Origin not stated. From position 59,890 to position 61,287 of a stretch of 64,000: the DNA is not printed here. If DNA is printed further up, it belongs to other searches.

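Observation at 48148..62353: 14-kb one-strand locus wiring Rex, two HydS-like Fe-S sensors, PHP/GHKL proteins and a phosphorelay around a multimeric [FeFe]-hydrogenase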

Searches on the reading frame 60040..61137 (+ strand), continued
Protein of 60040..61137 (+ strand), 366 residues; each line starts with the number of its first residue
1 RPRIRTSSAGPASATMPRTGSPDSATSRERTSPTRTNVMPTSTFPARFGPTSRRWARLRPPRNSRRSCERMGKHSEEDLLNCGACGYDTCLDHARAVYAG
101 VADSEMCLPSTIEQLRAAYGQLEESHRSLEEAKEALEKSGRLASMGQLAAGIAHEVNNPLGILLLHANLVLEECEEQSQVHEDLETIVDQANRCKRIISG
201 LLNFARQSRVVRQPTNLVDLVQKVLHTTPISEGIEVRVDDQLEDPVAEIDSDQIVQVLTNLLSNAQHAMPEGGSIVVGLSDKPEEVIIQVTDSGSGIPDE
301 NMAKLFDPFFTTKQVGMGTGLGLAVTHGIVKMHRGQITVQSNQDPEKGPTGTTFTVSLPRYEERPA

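Call 36: search_protein_families(library=pfam, proteins=[L004:12219-14171:-, L004:14208-15413:-, L004:15413-15937:-, L004:15937-16365:-, L004:16488-17819:-, L004:18044-18724:+, L004:18840-20897:-], max_evalue=0.001)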
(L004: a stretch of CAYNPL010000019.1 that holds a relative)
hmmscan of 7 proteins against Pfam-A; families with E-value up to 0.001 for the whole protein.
L004:12219-14171:- (651 aa): 10 families
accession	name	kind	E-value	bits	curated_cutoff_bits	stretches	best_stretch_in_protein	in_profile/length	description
PF02906.19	Fe_hyd_lg_C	-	3.2e-84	282.9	22.1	1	265-582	1-245/245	Iron only hydrogenase large subunit, C-terminal domain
PF02256.22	Fe_hyd_SSU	-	1.5e-21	76.6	24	1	591-646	2-56/56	Iron hydrogenase small subunit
PF13510.11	Fer2_4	-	1.3e-17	64.1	22.8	1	43-117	2-79/82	2Fe-2S iron-sulfur cluster binding domain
PF10588.14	NADH-G_4Fe-4S_3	-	9.3e-15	54.3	27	1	126-163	1-38/40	NADH-ubiquinone oxidoreductase-G iron-sulfur binding region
PF22117.2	Fer4_Nqo3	-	2.3e-08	34.5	27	1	182-247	4-66/67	NADH-quinone oxidoreductase subunit 3, ferredoxin-like domain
PF00111.32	Fer2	-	2.1e-07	31.2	21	1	47-97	1-49/77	2Fe-2S iron-sulfur cluster binding domain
PF13237.11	Fer4_10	-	4.7e-07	30.1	25.5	0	231-244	8-21/53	4Fe-4S dicluster domain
PF12838.12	Fer4_7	-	5.6e-07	30.4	27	1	188-246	1-52/52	4Fe-4S dicluster domain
PF13187.11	Fer4_9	-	2.8e-06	27.7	27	1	188-246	1-51/52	4Fe-4S dicluster domain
PF12837.12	Fer4_6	-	0.00017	21.8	25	1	182-200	2-20/24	4Fe-4S binding domain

L004:14208-15413:- (402 aa): 4 families
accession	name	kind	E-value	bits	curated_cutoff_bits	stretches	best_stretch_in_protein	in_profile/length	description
PF01512.22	Complex1_51K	-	5.7e-44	150.1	31.2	1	40-211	1-148/150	Nuo51 FMN-binding domain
PF10589.14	NADH_4Fe-4S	-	6.2e-22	77.7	23.5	1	312-395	1-84/85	NADH-ubiquinone oxidoreductase-F iron-sulfur binding region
PF10531.15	SLBB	-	1.7e-06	28.2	27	1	236-276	2-50/55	SLBB domain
PF22461.2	SLBB_2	-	0.00026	21.5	27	1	234-285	1-59/79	SLBB domain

L004:15413-15937:- (175 aa): 1 family
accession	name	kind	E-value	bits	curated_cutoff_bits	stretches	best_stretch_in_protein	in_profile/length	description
PF01257.25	2Fe-2S_thioredx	-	6.5e-42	143.3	24.8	1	19-159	5-145/145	Thioredoxin-like [2Fe-2S] ferredoxin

L004:15937-16365:- (143 aa): 1 family
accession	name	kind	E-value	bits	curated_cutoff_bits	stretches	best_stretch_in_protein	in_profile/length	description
PF00072.30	Response_reg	-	1e-23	84.1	30.2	1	20-133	1-110/111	Response regulator receiver domain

L004:16488-17819:- (444 aa): 2 families
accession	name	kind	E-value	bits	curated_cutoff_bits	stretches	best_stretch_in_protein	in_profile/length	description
PF02769.27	AIRS_C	-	2.7e-28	99.5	23.1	1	270-416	1-149/156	AIR synthase related protein, C-terminal domain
PF00586.29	AIRS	-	8.6e-23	81.3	24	1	137-258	2-112/112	AIR synthase related protein, N-terminal domain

L004:18044-18724:+ (227 aa): 0 families

L004:18840-20897:- (686 aa): 5 families
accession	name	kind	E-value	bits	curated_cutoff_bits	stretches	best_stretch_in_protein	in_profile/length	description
PF22521.2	HypF_C_2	-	6.6e-78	262.2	27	1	420-670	1-241/241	Carbamoyltransferase, Kae1-like Domain, second subdomain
PF01300.24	Sua5_yciO_yrdC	-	2.7e-39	135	25.1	1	131-301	2-178/178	Telomere recombination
PF07503.17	zf-HYPF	-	3.1e-33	113.7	23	2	78-110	1-33/34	HypF finger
PF17788.7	HypF_C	-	5e-33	114.2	23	1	315-411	3-99/99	HypF Kae1-like domain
PF00814.31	TsaD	-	0.00058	20.1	24.8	0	579-647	190-242/264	tRNA N6-adenosine threonylcarbamoyltransferase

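Call 37: search_solved_structures(query=L004:6626-8395:+, max_evalue=1e-10, show_alignments=2)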
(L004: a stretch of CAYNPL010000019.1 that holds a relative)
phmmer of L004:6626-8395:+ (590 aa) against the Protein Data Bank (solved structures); distinct sequences matched with E-value up to 1e-10: 93 (the best 60 are shown).
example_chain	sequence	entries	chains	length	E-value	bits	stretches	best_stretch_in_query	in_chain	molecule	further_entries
7q4v_A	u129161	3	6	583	2.8e-187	627.2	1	10-589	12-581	Iron hydrogenase HydA1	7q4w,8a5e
8a6t_A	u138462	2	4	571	2.9e-177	594.1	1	2-588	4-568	Electron bifurcating hydrogenase subunit HydA1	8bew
9rj9_A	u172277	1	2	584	1.1e-131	443.6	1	6-585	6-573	Iron hydrogenase 1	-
4xdd_A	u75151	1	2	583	3e-131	442.2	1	6-585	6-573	Iron hydrogenase 1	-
4xdc_A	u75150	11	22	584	3e-131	442.2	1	6-585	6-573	Iron hydrogenase 1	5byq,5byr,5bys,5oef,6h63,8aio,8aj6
1c4a_A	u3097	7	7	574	4.1e-131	441.8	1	6-584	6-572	PROTEIN (FE-ONLY HYDROGENASE) | PROTEIN (PERIPLASMIC HYDROGENASE 1) | Iron hydrogenase 1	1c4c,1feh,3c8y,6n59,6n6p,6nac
8cjy_A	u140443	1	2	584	4.2e-131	441.7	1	6-585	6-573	Iron hydrogenase 1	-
6gm8_A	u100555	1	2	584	7.9e-131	440.8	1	6-585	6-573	Iron hydrogenase 1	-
6gm2_A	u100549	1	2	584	7.9e-131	440.8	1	6-585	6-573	Iron hydrogenase 1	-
6gm0_A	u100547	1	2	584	7.9e-131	440.8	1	6-585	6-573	Iron hydrogenase 1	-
6yf4_A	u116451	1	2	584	7.9e-131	440.8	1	6-585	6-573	Iron hydrogenase 1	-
6gm4_A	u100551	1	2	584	7.9e-131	440.8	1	6-585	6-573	Iron hydrogenase 1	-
9rjo_A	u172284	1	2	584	1e-130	440.4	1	6-585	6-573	Iron hydrogenase 1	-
6gm3_A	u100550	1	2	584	1.2e-130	440.3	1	6-585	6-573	Iron hydrogenase 1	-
6gm1_A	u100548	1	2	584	2e-130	439.5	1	6-585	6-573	Iron hydrogenase 1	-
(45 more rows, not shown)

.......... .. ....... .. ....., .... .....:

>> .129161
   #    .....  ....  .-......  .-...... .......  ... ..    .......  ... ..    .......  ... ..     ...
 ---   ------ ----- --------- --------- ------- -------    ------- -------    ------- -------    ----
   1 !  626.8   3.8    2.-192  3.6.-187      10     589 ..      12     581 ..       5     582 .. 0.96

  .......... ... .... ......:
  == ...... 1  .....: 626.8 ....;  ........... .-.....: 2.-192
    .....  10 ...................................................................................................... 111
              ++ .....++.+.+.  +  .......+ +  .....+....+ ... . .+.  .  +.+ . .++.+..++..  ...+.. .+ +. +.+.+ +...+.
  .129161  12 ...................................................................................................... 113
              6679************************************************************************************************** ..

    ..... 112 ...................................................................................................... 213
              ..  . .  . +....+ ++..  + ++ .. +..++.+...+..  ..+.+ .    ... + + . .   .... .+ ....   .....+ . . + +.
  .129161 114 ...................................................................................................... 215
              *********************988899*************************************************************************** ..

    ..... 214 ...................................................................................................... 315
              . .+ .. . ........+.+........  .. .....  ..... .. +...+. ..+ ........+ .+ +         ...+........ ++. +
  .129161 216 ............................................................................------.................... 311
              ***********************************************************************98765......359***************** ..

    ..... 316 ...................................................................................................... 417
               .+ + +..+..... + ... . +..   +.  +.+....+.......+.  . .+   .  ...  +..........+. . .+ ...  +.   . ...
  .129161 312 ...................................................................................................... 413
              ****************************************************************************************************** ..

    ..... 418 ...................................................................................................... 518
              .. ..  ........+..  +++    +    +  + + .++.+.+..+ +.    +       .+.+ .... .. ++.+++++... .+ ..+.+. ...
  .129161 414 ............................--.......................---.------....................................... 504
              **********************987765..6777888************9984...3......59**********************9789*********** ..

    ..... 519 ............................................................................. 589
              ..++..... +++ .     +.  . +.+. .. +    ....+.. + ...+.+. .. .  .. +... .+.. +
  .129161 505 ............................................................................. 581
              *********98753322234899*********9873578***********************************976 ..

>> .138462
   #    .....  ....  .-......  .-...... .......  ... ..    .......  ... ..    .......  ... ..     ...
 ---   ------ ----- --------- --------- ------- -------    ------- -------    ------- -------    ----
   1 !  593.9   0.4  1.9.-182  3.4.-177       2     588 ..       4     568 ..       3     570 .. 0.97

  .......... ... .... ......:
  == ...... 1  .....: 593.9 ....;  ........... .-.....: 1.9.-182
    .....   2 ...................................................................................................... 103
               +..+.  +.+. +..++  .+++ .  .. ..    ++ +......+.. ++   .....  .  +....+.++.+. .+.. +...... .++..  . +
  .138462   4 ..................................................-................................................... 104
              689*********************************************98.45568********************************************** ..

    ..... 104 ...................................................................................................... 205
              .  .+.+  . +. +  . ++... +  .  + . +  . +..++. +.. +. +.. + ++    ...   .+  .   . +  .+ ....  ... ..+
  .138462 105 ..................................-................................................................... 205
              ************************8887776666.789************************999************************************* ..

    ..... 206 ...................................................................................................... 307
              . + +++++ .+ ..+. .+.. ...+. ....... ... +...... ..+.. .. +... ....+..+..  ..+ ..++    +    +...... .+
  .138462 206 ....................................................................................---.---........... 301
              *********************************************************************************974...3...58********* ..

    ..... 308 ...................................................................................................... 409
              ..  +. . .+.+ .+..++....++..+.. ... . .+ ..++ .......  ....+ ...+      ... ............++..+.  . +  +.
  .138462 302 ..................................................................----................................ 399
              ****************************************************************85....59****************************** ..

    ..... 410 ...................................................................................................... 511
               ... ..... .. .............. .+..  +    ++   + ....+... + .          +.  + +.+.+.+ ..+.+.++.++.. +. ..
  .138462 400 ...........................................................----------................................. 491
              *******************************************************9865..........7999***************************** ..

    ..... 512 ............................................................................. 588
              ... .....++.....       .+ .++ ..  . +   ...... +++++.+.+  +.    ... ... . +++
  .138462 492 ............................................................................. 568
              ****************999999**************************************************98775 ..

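Call 38: search_solved_structures(query=P0121, max_evalue=0.00001, show_alignments=2)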
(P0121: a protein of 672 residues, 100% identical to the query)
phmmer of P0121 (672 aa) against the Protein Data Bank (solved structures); distinct sequences matched with E-value up to 0.00001: 97 (the best 60 are shown).
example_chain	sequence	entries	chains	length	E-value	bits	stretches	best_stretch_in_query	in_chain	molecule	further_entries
9jfj_A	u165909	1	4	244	1.5e-32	116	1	436-665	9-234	Sensor histidine kinase ZraS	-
5idj_A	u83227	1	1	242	6.3e-25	90.9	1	444-668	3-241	Histidine kinase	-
3d36_A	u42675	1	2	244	1.3e-23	86.5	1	445-665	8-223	Sporulation kinase B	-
4gcz_A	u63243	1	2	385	3.1e-23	85.3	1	422-669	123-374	Blue-light photoreceptor, Sensor protein fixL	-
8a7f_A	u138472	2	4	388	6.4e-23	84.2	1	425-667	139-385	Putative Sensory box protein,Sensor protein FixL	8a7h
8a3u_A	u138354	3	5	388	6.4e-23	84.2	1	425-667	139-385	Putative Sensory box protein,Sensor protein FixL | Putative Sensory box protein,Putative Sensory box protein,Sensor protein FixL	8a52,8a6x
4jas_A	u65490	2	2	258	2e-22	82.6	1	438-650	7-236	Histidine kinase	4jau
3a0r_A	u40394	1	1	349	4.9e-22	81.3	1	438-648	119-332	Sensor protein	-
5uht_A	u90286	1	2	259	8.3e-22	80.6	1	438-650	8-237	Sensor histidine kinase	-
2c2a_A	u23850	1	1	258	8.3e-22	80.6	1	438-650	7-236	SENSOR HISTIDINE KINASE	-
3dge_A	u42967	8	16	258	8.5e-22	80.5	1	438-650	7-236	Sensor protein | Histidine kinase | Sensor histidine kinase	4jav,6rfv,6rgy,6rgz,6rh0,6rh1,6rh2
6azr_A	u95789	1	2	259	1.6e-21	79.7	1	438-650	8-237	Sensor histidine kinase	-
8a6t_A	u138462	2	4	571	2.3e-21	79.1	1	40-267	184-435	Electron bifurcating hydrogenase subunit HydA1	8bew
8vc9_A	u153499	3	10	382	2.7e-21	78.9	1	432-665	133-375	Leptospira virulence regulator B (LvrB) | histidine kinase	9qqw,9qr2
4i5s_A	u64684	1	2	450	2e-20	76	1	454-667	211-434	Putative histidine kinase CovS; VicK-like protein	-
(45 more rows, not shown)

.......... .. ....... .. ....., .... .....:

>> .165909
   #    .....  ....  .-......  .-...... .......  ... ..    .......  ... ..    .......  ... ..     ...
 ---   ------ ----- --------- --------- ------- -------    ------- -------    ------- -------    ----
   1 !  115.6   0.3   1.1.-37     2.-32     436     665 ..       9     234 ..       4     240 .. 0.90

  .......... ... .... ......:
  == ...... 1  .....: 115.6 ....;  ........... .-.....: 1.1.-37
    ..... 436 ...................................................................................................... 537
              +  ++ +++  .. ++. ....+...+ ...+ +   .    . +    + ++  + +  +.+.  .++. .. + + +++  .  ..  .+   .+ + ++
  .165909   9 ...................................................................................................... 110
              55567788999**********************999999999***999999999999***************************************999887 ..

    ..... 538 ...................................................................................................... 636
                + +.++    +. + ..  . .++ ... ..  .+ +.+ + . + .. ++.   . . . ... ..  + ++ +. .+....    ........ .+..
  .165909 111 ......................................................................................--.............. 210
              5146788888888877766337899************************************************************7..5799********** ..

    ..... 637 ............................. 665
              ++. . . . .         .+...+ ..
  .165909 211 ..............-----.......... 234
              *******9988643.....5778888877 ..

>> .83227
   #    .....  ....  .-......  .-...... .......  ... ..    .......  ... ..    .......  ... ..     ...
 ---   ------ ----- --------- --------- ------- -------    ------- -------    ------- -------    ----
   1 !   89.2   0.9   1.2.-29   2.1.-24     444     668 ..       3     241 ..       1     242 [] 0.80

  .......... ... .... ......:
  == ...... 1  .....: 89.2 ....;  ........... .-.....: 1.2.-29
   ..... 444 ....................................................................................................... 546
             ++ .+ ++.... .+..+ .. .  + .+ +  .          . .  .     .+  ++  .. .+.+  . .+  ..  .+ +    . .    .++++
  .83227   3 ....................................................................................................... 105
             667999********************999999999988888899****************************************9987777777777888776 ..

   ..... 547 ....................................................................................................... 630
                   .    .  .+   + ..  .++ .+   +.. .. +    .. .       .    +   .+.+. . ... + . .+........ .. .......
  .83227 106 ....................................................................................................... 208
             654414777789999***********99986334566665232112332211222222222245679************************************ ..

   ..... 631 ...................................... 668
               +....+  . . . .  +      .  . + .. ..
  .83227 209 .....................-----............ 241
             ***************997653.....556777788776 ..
